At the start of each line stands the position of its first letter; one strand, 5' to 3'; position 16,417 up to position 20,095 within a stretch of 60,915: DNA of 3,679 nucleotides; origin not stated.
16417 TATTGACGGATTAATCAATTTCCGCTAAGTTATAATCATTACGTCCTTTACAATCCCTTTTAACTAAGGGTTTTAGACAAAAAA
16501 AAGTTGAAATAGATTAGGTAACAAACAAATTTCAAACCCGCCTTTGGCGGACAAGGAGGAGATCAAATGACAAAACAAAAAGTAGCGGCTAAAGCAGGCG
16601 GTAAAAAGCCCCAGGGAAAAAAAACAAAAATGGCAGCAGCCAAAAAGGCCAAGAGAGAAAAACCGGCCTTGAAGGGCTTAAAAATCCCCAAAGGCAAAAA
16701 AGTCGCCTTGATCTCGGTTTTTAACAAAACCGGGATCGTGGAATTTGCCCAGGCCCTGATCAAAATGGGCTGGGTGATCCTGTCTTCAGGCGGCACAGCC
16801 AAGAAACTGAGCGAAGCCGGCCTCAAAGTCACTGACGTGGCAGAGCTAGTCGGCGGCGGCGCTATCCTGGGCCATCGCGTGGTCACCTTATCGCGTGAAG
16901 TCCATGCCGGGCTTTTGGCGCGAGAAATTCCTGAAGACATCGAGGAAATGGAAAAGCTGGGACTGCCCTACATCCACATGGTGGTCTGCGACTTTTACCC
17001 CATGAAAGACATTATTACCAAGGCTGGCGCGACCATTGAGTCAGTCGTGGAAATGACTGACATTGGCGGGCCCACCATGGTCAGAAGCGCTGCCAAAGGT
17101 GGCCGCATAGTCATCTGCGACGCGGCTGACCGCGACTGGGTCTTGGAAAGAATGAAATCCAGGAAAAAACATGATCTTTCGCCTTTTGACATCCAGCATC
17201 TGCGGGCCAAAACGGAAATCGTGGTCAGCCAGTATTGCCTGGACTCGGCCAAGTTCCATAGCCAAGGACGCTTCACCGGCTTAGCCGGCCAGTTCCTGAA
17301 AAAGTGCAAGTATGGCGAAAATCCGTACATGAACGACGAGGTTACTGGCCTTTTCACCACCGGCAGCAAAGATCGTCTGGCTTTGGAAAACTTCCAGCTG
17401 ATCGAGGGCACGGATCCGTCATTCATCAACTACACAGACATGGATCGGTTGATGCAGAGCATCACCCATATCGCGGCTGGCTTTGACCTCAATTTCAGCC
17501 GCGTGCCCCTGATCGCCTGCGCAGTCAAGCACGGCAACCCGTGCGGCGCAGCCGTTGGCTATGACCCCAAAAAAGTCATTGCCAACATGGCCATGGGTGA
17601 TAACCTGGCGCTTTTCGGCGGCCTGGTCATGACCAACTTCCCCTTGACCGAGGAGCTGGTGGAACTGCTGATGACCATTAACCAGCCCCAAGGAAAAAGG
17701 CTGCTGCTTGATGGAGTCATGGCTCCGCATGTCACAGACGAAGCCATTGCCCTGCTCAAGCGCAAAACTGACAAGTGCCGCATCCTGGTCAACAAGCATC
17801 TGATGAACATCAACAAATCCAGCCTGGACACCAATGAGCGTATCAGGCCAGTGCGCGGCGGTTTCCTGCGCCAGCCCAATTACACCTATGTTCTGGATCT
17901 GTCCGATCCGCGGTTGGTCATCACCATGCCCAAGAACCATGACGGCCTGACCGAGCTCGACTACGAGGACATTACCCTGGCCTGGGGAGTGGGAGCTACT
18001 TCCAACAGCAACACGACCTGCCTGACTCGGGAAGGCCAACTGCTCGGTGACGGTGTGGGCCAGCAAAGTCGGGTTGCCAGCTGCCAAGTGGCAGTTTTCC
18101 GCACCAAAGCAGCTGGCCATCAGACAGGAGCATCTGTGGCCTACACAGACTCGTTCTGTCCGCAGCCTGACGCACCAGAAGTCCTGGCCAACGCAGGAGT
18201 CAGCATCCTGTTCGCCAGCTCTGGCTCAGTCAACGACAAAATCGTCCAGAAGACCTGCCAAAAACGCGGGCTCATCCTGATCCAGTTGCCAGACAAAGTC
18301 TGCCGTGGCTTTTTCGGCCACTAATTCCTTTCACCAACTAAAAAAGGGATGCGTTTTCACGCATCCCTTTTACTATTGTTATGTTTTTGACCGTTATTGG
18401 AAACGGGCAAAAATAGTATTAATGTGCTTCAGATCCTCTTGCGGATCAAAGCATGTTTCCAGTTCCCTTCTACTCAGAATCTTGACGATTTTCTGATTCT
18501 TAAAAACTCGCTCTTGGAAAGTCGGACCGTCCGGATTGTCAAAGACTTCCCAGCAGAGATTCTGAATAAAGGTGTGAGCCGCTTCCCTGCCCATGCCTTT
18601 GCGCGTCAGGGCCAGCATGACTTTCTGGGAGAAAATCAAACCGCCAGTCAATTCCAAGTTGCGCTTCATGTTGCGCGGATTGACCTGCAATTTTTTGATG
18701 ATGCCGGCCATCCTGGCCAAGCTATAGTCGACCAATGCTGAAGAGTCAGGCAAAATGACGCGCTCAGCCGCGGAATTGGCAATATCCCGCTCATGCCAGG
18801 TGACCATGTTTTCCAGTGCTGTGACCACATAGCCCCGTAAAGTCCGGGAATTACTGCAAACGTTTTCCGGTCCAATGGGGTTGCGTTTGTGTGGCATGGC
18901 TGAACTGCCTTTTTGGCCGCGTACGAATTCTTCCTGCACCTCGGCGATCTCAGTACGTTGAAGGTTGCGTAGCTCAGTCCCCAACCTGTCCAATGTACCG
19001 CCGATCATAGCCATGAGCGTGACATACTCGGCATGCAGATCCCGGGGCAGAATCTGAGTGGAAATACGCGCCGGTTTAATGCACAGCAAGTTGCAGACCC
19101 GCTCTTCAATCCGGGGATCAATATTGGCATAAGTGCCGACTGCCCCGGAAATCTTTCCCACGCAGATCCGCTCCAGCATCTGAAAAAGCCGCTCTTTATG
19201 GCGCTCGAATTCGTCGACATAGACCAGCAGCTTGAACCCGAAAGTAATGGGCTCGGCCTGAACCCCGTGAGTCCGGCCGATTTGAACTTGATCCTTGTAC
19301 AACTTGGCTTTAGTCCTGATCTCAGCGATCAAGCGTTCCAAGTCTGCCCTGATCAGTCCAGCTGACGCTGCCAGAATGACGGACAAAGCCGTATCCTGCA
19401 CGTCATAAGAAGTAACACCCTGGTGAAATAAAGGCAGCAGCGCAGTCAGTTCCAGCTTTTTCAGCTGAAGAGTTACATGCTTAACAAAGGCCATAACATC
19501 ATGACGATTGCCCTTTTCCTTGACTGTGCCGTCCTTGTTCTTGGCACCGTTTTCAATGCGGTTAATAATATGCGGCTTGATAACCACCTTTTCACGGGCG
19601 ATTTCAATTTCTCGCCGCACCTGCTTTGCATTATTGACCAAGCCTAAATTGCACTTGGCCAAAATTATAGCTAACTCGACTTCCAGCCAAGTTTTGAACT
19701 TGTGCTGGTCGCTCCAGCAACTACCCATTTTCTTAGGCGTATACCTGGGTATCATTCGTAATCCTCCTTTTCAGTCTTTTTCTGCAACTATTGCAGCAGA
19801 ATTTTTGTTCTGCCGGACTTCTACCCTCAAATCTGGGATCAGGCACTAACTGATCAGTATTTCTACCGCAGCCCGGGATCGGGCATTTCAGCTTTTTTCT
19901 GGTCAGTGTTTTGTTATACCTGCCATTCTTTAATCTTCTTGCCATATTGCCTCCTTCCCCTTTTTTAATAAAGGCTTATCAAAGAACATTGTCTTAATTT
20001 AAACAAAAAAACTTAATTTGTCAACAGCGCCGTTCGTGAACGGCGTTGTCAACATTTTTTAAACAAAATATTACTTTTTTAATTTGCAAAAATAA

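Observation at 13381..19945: GC-rich island encoding only the late purine pathway (purE-purC, purH, purB)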

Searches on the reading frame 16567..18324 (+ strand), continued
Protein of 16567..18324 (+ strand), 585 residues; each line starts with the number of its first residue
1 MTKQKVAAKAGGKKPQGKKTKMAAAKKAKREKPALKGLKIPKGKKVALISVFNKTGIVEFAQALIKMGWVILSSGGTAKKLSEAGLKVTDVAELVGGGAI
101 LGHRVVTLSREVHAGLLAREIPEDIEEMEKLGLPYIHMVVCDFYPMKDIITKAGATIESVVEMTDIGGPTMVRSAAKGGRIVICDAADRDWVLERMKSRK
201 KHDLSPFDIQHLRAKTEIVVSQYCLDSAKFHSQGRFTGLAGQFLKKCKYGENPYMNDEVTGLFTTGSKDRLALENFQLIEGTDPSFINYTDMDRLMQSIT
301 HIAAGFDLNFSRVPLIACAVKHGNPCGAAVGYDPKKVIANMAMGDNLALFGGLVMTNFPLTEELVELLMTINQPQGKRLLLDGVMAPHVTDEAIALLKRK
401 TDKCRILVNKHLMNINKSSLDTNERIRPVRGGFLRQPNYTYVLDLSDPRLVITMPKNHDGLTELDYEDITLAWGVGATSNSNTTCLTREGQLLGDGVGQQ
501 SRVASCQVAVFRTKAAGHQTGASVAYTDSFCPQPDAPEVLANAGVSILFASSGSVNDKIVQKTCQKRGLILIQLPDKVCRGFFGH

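Call 73: search_solved_structures(query=L005:6724-8124:-, max_evalue=0.001, show_alignments=1)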
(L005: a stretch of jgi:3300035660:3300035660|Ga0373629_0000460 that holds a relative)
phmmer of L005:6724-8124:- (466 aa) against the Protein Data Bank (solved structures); distinct sequences matched with E-value up to 0.001: 34.
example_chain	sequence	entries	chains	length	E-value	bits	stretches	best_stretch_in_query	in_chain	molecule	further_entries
4ja0_A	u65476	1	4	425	2e-50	175.2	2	237-447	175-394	Phosphoribosylaminoimidazole carboxylase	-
2h31_A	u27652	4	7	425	1.2e-44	156.2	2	6-118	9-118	Multifunctional protein ADE2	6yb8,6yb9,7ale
2yzl_A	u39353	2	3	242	5.6e-20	74.9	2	3-121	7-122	Phosphoribosylaminoimidazole-succinocarboxamide synthase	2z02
4fe2_A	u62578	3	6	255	1.8e-18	69.9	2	12-109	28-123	Phosphoribosylaminoimidazole-succinocarboxamide synthase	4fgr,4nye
2gqr_A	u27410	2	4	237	6e-17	64.9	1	6-110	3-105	Phosphoribosylaminoimidazole-succinocarboxamide synthase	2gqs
3nua_A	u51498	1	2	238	7.1e-16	61.3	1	11-110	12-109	Phosphoribosylaminoimidazole-succinocarboxamide synthase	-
2ywv_A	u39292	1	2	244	1.1e-14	57.5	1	5-109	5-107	Phosphoribosylaminoimidazole succinocarboxamide synthetase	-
3u54_A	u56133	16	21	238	4.1e-13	52.2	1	8-121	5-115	Phosphoribosylaminoimidazole-succinocarboxamide synthase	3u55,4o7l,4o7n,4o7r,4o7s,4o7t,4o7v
1kut_A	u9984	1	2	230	6.9e-12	48.2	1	12-114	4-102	Phosphoribosylaminoimidazole-succinocarboxamide synthase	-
3kre_A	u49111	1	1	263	6.2e-08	35.2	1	8-122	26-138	Phosphoribosylaminoimidazole-succinocarboxamide synthase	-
2ywx_A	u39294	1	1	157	1e-07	34.5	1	345-449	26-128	Phosphoribosylaminoimidazole carboxylase catalytic subunit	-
2fw8_A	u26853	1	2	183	3.3e-05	26.2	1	377-451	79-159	N5-carboxyaminoimidazole ribonucleotide mutase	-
3trh_A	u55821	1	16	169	3.4e-05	26.2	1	352-456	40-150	Phosphoribosylaminoimidazole carboxylase carboxyltransferase subunit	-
3rg8_A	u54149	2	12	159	4e-05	25.9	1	322-445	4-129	Phosphoribosylaminoimidazole carboxylase, PurE protein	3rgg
3ors_A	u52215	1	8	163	0.00012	24.4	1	353-451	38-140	N5-Carboxyaminoimidazole Ribonucleotide Mutase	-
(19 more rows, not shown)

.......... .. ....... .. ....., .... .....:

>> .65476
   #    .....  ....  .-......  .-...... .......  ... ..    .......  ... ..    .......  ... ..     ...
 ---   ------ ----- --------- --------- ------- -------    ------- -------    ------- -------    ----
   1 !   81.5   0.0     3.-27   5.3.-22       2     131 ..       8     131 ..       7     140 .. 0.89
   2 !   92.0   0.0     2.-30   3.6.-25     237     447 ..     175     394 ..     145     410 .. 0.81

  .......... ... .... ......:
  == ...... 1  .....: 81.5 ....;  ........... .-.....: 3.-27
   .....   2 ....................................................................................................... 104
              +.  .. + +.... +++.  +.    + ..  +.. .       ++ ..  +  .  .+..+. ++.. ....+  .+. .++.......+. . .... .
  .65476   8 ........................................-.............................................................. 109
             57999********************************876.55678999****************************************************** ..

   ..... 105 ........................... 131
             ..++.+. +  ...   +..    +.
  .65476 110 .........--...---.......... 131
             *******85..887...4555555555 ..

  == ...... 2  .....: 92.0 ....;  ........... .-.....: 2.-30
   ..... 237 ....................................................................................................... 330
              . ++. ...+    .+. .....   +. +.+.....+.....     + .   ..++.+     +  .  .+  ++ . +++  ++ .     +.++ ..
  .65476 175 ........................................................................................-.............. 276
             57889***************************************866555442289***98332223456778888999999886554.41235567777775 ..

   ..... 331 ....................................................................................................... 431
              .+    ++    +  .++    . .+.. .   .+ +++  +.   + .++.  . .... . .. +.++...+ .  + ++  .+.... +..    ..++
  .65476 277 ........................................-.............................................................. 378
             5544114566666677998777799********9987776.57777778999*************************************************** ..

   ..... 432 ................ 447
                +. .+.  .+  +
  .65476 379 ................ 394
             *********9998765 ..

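Call 97: find_encoding_contigs(protein=P0004, flank=10000, max_places=2)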
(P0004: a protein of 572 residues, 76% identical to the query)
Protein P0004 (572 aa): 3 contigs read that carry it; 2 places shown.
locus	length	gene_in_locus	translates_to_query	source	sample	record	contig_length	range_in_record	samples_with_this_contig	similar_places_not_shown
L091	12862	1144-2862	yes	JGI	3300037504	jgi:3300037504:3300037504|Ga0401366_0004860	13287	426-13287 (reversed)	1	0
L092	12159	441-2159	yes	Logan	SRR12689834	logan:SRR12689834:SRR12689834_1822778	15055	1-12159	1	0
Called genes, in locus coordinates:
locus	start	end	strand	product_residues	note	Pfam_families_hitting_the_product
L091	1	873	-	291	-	?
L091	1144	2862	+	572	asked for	PF02142:MGS, PF01808:AICARFT_IMPCHas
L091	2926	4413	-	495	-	PF00206:Lyase_1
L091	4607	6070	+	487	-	PF00772:DnaB, PF03796:DnaB_C, PF13481:AAA_25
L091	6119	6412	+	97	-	PF02575:YbaB_DNA_bd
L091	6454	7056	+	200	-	PF21176:RecR_HhH, PF02132:RecR_ZnF (weak), PF01751:Toprim, PF13662:Toprim_4, PF21175:RecR_C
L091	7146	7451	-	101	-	-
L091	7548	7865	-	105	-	PF00829:Ribosomal_L21p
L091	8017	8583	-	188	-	-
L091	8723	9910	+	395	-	PF26125:AcrVA2-like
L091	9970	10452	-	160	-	PF02643:DUF192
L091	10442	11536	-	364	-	PF00953:Glycos_transf_4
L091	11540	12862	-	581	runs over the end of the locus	?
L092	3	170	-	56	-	?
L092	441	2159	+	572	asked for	PF02142:MGS, PF01808:AICARFT_IMPCHas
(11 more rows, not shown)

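Call 98: find_encoding_contigs(protein=P0006, flank=10000, max_places=2)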
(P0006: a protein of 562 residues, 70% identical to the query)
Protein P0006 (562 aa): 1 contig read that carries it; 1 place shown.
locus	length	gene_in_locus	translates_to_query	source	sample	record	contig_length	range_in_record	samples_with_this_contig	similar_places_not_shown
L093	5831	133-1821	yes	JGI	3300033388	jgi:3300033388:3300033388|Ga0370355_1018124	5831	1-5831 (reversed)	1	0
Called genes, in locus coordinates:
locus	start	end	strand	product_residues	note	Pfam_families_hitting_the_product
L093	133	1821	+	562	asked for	PF02142:MGS, PF01808:AICARFT_IMPCHas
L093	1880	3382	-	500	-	PF00206:Lyase_1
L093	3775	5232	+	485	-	PF00772:DnaB, PF03796:DnaB_C, PF13481:AAA_25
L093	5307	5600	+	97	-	PF02575:YbaB_DNA_bd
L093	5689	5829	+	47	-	?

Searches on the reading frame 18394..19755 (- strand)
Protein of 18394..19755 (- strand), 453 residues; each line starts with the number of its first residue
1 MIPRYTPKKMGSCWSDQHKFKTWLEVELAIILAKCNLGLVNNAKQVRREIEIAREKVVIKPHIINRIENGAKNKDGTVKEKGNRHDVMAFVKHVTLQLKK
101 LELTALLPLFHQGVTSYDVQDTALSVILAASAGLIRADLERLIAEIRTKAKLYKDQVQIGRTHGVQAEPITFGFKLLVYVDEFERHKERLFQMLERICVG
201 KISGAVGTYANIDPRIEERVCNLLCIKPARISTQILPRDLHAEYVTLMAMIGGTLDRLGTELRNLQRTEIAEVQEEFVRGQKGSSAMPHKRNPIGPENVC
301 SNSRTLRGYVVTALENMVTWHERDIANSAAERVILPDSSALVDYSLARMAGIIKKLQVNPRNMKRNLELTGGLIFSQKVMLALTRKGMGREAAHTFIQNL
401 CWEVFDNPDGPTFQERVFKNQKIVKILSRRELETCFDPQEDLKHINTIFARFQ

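Call 6: search_protein_families(library=ncbifam, proteins=[window:18394-19755:-])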
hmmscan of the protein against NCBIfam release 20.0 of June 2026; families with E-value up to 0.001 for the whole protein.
window:18394-19755:- (453 aa): 18 families
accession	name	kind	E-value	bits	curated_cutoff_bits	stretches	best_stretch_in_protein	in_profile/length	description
TIGR00928.1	purB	equivalog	1.4e-135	452.5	326.2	1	1-452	1-435/436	adenylosuccinate lyase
NF052536.2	CoM_syn_XcbD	exception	3.2e-78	263.4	600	1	9-448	18-438/443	3-sulfopropionylcysteine synthase XcbD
NF006500.1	PRK08937.2-4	subfamily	1.4e-67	228.5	626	1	5-443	14-433/448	adenylosuccinate lyase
NF006554.0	PRK09053.1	equivalog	7.4e-61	206.3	595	1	7-440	15-432/453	3-carboxy-cis,cis-muconate cycloisomerase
TIGR02426.1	protocat_pcaB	equivalog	4.7e-39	134.2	355.75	1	7-355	8-337/338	3-carboxy-cis,cis-muconate cycloisomerase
NF052556.1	NtrsucLyaStm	equivalog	2.8e-36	125.4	650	1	84-439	87-450/466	nitrosuccinate lyase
NF006764.0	PRK09285.1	equivalog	1e-32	113.2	446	1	62-371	69-382/456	adenylosuccinate lyase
NF004631.0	PRK05975.1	equivalog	5.2e-24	84.9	371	1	74-340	78-329/352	3-carboxy-cis,cis-muconate cycloisomerase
TIGR00838.1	argH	equivalog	4e-18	65.7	279.5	1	111-442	102-429/455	argininosuccinate lyase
NF008909.0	PRK12273.1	subfamily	3e-14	52.8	510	1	83-301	108-337/474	aspartate ammonia-lyase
NF002563.0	PRK02186.1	subfamily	3.9e-14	51.9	625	1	166-405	566-805/890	argininosuccinate lyase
TIGR00979.1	fumC_II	equivalog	2.1e-11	43.3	664.75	1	115-297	136-328/458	class II fumarate hydratase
NF008964.0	PRK12308.1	equivalog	6.8e-10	37.9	657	1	108-318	101-307/624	argininosuccinate lyase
NF011092.0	PRK14515.1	subfamily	6.6e-08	31.8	876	1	83-299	112-339/479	aspartate ammonia-lyase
TIGR00839.1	aspA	equivalog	8.3e-07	28.3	681.2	1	29-299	52-330/468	aspartate ammonia-lyase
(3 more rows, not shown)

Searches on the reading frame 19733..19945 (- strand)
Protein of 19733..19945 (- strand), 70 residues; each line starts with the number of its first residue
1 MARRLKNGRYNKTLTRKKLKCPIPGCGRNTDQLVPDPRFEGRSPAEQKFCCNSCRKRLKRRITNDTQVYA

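Call 45: search_protein_families(library=pfam, proteins=[window:19733-19945:-], max_evalue=0.01)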
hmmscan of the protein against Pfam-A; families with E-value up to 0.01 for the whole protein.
window:19733-19945:- (70 aa): 0 families

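Call 78: search_protein_families(library=phrogs, proteins=[window:19733-19945:-], max_evalue=0.001)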
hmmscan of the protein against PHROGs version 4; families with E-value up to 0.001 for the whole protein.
window:19733-19945:- (70 aa): 0 families
